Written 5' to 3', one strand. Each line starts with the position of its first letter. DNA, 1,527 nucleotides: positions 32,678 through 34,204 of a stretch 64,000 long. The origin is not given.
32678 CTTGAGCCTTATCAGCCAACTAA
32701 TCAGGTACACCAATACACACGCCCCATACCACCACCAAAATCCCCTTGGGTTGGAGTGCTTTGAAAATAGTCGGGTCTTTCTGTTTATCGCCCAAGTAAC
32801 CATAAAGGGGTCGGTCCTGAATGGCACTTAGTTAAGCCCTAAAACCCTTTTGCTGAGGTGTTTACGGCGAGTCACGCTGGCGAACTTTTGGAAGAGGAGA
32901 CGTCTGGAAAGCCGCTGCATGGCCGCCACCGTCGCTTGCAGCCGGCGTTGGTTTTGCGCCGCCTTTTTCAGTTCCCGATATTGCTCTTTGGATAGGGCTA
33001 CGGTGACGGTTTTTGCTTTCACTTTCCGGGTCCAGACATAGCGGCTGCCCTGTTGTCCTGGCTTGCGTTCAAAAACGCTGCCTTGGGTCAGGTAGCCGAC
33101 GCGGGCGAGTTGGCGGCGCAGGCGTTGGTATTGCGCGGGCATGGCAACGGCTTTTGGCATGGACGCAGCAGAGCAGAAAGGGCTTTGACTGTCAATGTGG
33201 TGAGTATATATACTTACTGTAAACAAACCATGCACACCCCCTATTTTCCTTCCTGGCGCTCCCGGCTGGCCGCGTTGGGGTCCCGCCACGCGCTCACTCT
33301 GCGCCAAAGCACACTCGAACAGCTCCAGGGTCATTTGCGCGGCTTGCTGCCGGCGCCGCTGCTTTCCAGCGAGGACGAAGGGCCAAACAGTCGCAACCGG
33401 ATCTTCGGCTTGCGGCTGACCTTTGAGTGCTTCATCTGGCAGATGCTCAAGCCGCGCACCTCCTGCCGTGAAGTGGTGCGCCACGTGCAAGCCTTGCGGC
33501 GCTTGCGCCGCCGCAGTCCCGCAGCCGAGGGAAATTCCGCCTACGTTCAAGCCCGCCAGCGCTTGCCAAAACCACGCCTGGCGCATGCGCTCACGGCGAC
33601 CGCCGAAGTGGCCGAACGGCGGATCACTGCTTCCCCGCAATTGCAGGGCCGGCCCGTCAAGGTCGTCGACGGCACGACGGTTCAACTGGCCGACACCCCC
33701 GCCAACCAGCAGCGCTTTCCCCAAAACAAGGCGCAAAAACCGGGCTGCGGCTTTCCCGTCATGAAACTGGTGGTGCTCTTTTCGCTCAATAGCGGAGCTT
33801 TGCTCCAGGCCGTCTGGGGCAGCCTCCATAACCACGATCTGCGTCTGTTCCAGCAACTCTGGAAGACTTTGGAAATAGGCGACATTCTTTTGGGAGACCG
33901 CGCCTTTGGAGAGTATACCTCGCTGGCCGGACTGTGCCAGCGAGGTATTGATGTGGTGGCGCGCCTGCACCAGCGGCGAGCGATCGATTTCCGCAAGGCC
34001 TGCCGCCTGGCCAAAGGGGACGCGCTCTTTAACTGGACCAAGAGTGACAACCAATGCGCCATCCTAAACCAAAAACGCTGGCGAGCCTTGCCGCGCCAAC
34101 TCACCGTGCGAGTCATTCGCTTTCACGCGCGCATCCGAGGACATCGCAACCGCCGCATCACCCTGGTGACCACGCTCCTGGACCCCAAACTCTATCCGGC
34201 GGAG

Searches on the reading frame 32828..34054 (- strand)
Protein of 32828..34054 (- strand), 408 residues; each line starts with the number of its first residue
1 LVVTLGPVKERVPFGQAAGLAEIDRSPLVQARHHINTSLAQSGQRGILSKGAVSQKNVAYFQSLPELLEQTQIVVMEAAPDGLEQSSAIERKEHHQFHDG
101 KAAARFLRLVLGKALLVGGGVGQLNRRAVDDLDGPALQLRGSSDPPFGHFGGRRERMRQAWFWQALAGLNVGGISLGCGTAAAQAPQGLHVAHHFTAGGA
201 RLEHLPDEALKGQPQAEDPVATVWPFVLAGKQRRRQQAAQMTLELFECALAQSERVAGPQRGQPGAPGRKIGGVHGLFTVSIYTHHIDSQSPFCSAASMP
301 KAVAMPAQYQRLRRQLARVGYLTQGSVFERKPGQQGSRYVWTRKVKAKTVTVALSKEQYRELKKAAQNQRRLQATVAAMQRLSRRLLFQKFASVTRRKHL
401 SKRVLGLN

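Call 56: search_protein_families(library=pfam, proteins=[window:32828-34054:-])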
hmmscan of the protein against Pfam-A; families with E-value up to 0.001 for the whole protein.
window:32828-34054:- (408 aa): 1 family
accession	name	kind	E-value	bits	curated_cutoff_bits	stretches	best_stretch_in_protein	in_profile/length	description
PF20586.3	DUF6788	-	7.7e-11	42.5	27.2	1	305-387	4-100/103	Family of unknown function (DUF6788)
